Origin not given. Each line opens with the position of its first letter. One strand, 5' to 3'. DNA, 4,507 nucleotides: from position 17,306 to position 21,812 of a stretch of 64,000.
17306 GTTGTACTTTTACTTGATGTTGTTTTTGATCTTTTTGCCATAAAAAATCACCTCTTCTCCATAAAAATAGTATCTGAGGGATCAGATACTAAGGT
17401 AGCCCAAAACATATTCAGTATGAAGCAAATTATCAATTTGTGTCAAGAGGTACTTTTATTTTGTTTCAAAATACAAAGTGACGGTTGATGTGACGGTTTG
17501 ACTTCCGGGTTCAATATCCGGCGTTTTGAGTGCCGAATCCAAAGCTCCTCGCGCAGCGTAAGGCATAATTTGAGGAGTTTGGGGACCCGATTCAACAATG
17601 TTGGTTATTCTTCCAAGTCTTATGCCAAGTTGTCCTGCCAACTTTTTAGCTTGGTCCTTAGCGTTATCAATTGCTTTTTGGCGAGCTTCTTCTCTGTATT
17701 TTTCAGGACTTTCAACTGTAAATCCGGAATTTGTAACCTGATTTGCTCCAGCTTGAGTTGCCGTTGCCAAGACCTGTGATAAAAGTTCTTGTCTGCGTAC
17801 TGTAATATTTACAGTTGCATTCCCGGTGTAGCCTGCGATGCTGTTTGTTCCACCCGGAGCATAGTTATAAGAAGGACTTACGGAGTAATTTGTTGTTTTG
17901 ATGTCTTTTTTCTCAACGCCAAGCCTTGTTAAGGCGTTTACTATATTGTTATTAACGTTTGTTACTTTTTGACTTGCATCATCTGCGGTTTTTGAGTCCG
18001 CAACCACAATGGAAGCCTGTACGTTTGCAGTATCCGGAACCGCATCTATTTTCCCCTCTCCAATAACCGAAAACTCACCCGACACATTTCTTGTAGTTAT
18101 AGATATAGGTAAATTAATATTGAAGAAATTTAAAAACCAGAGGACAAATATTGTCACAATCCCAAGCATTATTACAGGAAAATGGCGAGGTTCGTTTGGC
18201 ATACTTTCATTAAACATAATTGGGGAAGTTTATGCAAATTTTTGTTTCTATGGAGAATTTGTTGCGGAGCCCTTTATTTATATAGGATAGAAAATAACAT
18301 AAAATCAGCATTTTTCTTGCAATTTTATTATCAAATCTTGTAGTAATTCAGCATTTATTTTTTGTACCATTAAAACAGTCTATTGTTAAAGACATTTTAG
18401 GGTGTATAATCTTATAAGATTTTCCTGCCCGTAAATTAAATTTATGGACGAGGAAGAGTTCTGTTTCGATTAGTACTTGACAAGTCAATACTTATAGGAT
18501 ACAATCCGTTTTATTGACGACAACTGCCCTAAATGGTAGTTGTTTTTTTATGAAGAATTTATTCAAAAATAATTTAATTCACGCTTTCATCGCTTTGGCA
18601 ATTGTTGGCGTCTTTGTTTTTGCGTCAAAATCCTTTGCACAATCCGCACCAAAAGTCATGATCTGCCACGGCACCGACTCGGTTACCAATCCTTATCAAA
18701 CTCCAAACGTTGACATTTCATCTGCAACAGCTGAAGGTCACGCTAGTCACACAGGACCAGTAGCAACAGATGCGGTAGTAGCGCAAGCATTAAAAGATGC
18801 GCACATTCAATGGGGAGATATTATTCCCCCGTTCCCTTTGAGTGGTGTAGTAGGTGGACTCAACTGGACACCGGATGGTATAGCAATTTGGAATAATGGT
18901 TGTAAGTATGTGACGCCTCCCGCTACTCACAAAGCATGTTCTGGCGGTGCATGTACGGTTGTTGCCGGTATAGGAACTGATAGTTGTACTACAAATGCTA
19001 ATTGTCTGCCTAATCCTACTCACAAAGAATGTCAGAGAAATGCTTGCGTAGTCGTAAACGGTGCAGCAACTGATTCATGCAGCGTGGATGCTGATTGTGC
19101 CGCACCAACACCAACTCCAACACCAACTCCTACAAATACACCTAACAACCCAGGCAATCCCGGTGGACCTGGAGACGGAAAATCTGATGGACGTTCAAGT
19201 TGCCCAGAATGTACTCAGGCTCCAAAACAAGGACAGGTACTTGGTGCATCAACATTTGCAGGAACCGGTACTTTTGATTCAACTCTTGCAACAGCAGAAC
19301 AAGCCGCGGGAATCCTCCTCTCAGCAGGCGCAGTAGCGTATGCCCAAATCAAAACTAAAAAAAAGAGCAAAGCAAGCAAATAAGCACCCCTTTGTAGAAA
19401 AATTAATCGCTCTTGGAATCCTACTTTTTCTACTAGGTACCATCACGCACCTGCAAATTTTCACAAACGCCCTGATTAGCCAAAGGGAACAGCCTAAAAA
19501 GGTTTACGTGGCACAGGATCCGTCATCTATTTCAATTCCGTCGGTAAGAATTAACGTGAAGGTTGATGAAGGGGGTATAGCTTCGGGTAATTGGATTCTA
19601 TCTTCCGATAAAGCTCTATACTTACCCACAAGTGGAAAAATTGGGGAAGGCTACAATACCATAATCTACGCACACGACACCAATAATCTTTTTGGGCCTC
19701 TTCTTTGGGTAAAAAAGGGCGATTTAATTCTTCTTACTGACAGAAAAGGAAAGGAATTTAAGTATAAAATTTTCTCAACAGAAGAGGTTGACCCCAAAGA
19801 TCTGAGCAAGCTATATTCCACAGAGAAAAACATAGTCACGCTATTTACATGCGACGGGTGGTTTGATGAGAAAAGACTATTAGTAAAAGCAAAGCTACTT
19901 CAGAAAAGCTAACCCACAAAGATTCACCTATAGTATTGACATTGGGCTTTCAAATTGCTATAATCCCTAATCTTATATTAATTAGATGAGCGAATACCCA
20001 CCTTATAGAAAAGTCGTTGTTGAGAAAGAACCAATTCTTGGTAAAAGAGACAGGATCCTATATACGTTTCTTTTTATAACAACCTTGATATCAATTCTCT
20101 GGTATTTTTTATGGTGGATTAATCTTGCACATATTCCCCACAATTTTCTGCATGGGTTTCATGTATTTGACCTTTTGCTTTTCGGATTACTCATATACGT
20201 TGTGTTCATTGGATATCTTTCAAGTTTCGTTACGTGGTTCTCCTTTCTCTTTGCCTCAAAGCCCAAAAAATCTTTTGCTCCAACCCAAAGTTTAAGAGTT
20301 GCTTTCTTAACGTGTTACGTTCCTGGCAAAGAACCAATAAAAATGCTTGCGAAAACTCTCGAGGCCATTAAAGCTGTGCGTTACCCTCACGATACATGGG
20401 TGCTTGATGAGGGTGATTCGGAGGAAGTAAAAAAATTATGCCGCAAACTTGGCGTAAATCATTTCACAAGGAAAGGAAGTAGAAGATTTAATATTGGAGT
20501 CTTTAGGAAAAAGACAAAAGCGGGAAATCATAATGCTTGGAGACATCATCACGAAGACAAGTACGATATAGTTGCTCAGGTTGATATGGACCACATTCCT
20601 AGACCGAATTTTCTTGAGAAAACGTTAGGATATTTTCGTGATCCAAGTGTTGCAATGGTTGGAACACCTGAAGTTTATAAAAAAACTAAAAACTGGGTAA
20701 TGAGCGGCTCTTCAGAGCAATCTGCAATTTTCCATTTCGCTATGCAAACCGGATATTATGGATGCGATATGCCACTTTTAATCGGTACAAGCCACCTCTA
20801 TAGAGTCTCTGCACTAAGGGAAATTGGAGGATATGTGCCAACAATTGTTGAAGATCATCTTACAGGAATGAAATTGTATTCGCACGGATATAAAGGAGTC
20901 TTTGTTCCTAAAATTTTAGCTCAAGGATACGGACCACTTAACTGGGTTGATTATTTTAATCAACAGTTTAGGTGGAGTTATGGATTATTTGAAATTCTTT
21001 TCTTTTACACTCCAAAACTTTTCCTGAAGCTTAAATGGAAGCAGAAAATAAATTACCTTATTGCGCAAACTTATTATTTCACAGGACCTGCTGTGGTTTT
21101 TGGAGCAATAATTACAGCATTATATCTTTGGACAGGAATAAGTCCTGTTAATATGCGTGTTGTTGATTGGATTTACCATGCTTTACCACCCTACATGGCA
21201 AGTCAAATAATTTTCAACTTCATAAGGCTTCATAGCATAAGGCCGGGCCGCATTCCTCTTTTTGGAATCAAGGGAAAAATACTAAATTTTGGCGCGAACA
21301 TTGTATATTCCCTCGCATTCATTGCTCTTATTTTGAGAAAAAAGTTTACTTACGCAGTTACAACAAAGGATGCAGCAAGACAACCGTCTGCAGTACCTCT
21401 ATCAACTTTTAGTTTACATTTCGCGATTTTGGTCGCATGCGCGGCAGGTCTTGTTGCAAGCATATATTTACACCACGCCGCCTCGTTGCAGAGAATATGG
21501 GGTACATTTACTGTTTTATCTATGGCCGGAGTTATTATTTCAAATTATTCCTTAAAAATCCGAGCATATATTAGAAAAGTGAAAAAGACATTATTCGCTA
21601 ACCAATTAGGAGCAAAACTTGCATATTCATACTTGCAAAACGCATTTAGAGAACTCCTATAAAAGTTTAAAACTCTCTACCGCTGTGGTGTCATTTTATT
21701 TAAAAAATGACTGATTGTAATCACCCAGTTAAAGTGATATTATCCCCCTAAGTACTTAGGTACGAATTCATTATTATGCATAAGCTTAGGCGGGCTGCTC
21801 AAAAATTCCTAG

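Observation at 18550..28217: Two sortase-substrate modules sharing a non-canonical sorting signal with a conserved (Q)VLGAST box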

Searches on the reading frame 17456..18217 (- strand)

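Call 62: search_protein_families(library=pfam, proteins=[window:17456-18217:-], max_evalue=0.001)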
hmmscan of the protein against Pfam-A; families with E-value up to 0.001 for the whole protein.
window:17456-18217:- (253 aa): 1 family
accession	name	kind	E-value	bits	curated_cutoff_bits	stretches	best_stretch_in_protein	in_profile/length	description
PF04402.19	SIMPL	-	1.2e-47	163.2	25.2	1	50-250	2-205/205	Protein of unknown function (DUF541)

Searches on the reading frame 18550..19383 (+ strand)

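Call 5: search_protein_families(library=ncbifam, proteins=[window:18550-19383:+], max_evalue=0.1)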
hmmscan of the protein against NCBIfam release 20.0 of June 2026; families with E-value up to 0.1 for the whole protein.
window:18550-19383:+ (277 aa): 0 families

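Call 6: search_protein_families(library=pfam, proteins=[window:18550-19383:+], max_evalue=0.1)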
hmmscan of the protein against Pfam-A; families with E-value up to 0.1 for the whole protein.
window:18550-19383:+ (277 aa): 1 family
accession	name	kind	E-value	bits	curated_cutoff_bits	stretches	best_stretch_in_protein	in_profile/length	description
PF23987.1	Phage_holin_10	-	0.094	13.2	27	0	238-269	21-50/52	Bacteriophage holin Pam3 gp28 family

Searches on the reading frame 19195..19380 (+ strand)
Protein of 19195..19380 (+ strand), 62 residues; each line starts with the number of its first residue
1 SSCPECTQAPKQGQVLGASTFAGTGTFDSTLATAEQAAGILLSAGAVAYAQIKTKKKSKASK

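Call 11: find_homologous_proteins(query=A1, max_evalue=10)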
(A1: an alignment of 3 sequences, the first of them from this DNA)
Query A1 (3 sequences) (62 aa, profile of the alignment): 1 proteins with E <= 10 among 28 candidates.
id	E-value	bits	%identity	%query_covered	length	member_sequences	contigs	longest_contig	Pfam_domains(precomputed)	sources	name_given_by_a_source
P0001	7.8e-2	31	49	66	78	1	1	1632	-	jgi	jgi:hypothetical protein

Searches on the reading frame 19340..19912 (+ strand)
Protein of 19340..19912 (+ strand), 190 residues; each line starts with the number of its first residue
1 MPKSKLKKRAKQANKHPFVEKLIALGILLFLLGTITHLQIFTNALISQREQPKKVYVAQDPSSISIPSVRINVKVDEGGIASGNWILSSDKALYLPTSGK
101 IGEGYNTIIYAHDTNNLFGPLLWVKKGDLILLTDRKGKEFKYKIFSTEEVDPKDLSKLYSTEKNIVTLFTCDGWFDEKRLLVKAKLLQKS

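Call 5: search_protein_families(library=ncbifam, proteins=[window:19340-19912:+], max_evalue=0.1)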
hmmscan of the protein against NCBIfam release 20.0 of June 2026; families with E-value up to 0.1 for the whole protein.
window:19340-19912:+ (190 aa): 7 families
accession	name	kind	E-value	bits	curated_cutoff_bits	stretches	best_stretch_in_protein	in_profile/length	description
TIGR01076.1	sortase_fam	subfamily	9.2e-13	48.2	39.35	1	64-185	3-126/136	sortase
NF033745.1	class_C_sortase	subfamily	4.4e-12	46.2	160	1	96-185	125-219/220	class C sortase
TIGR03784.1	marine_sortase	equivalog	5.9e-05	22.8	158.25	1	96-171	82-156/174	class GN sortase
NF058671.1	sortase_SrtD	exception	0.00015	21.5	140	1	110-171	108-168/187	class D sortase, LPxTATN-specific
NF033746.1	class_D_sortase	subfamily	0.00023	21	165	1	105-171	49-114/135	class D sortase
NF033748.1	class_F_sortase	subfamily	0.00029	20.5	166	1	56-179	6-141/155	class F sortase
NF033747.1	class_E_sortase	subfamily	0.0097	15.8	160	1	48-186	58-205/211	class E sortase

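Call 6: search_protein_families(library=pfam, proteins=[window:19340-19912:+], max_evalue=0.1)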
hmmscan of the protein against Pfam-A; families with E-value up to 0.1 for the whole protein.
window:19340-19912:+ (190 aa): 1 family
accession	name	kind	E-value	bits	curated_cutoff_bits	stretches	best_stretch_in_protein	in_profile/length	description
PF04203.18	Sortase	-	3.3e-20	72.5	26.6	1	64-186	1-124/125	Sortase domain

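Call 41: find_related_loci(query=A4, collection=metagenome_contigs, flank=4000)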
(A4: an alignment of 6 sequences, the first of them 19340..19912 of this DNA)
Query A4 (190 aa) in metagenome_contigs; peptide patterns used: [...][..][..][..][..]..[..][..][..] (x = any residue, [..] = any of these).
227 stretches matched a pattern; 176 encode a relative of the query (tblastn E <= 1e-3); the best 80 are kept; 80 distinct loci.
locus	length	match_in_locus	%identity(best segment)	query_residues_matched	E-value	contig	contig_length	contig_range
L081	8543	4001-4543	67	7-187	1e-71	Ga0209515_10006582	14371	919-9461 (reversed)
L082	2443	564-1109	55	7-188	6e-67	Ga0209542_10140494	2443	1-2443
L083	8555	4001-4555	52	7-188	2e-61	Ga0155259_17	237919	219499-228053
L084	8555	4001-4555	52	7-188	2e-61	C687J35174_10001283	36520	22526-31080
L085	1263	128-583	53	37-188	1e-54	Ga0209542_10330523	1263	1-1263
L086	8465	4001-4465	47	29-186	7e-42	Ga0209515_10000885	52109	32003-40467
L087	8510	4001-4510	41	19-187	6e-42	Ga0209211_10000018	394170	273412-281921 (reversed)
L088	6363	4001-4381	51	61-187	2e-39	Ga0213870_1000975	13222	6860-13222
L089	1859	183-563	50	61-187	2e-38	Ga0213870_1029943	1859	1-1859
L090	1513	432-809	52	61-186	8e-38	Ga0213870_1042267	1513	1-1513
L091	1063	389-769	49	61-187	1e-38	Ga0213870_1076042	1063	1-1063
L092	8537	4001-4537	39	9-187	9e-37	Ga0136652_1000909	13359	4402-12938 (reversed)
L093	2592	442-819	45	61-186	8e-35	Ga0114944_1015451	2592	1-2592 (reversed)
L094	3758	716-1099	45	61-188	5e-35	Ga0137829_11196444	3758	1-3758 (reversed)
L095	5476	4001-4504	34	20-185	3e-29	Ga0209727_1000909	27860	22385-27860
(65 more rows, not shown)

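Call 49: search_solved_structures(query=window:19340-19912:+, max_evalue=0.001)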
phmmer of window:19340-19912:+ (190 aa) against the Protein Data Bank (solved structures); distinct sequences matched with E-value up to 0.001: 11.
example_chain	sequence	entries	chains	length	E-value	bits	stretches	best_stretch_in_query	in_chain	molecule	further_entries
5hu4_A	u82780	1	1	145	1.7e-10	44.2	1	62-182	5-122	Cysteine protease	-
4g1h_A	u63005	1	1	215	9.8e-07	31.9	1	48-185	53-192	Sortase family protein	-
7s54_A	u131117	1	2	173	3.8e-05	26.8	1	63-186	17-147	Class A sortase, sortase A chimera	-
3rcc_A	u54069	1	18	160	0.00018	24.5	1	63-186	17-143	Sortase SrtA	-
7s56_A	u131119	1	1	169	0.00021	24.3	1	63-186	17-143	Class A sortase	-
2kw8_A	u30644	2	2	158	0.00036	23.6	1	63-183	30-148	LPXTG-site transpeptidase family protein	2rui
5dv0_A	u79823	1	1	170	0.0006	22.9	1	108-187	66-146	Sortase SrtA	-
8gmx_A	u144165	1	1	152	0.00077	22.5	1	84-185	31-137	Class C sortase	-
4o8l_A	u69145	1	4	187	0.00079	22.5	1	108-187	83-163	Sortase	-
7f87_A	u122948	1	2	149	0.00095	22.2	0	64-175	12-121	Class A sortase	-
2w1k_A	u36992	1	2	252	0.00098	22.2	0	102-183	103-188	PUTATIVE SORTASE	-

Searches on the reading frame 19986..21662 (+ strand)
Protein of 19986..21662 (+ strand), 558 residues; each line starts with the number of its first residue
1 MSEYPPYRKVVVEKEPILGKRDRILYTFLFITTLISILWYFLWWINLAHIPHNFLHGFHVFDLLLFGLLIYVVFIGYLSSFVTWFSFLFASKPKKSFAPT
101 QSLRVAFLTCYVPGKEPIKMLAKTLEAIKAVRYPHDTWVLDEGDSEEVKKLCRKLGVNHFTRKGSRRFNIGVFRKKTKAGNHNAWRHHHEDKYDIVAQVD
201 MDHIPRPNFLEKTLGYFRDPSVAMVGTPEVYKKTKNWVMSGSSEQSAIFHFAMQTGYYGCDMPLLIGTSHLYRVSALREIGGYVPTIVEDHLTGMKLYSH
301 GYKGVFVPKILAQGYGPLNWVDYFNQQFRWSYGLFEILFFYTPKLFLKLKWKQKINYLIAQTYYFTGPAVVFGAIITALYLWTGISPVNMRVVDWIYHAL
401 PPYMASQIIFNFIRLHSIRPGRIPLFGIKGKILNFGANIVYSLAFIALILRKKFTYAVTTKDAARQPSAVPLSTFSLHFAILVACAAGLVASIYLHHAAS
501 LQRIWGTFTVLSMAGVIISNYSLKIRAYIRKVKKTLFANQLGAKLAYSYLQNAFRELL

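Call 5: search_protein_families(library=ncbifam, proteins=[window:19986-21662:+], max_evalue=0.1)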
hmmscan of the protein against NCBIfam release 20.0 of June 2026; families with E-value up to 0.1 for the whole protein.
window:19986-21662:+ (558 aa): 6 families
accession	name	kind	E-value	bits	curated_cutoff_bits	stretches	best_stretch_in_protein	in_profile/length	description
TIGR03030.1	CelA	equivalog_domain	3.1e-36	124.7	699.1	1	27-516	57-559/714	UDP-forming cellulose synthase catalytic subunit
NF008558.0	PRK11498.1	equivalog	2.7e-23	81.8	992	1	85-373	252-541/872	UDP-forming cellulose synthase catalytic subunit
TIGR03965.1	mycofact_glyco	equivalog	6.5e-09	35.2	280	1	108-239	76-202/467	mycofactocin biosynthesis glycosyltransferase MftF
TIGR03937.1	PgaC_IcaA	equivalog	6.4e-08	32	422.3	1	69-388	6-327/407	poly-beta-1,6-N-acetyl-D-glucosamine synthase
NF053846.1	glyco_with_XrtP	equivalog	0.012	14.4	520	1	268-385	227-347/440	XrtP-associated glycosyltransferase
TIGR04242.1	nodulat_NodC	equivalog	0.035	13.1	550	0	288-335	238-285/395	chitooligosaccharide synthase NodC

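Call 6: search_protein_families(library=pfam, proteins=[window:19986-21662:+], max_evalue=0.1)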
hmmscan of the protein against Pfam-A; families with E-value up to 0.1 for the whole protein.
window:19986-21662:+ (558 aa): 5 families
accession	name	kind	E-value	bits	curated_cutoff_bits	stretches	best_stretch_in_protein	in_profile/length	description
PF13632.12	Glyco_trans_2_3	-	1.8e-17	64.3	27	1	196-383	2-178/198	Glycosyl transferase family group 2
PF13641.12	Glyco_tranf_2_3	-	2e-15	57.9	27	1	115-333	14-230/230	Glycosyltransferase like family 2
PF03552.20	Cellulose_synt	-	1.5e-10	40.7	24.7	1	279-384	414-525/722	Cellulose synthase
PF13506.12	Glyco_transf_21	-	6.3e-09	36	21.7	1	189-331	27-173/174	Glycosyl transferase family 21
PF00535.33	Glycos_transf_2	-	1.3e-06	28.9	23.3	1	119-281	11-168/168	Glycosyl transferase family 2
